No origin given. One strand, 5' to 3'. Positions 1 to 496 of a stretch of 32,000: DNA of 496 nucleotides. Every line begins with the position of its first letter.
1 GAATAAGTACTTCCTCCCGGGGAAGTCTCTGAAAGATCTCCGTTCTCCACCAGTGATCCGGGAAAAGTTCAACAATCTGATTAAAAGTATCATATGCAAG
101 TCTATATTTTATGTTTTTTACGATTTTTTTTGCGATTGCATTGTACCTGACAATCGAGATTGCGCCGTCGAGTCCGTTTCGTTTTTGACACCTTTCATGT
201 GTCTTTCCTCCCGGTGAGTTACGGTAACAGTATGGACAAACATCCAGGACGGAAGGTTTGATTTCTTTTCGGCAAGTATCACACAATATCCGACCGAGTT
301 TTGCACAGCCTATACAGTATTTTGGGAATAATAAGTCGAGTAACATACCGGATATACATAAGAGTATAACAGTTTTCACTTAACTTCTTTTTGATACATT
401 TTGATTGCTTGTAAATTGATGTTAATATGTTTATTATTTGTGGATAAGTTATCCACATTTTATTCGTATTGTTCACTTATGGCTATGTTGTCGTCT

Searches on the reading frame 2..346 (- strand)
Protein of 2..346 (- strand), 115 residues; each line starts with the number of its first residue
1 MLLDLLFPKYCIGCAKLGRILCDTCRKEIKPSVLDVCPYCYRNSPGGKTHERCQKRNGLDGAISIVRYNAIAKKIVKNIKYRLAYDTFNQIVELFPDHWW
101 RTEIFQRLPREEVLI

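Call 79: search_protein_families(library=pfam, proteins=[window:2-346:-], max_evalue=0.1)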
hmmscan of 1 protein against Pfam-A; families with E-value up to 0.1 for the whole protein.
seq(115 aa): 1 family
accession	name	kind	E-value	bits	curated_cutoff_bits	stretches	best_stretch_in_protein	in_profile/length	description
PF18912.6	DZR_2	-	1.2e-07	31.8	27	1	2-54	1-56/56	Double zinc ribbon domain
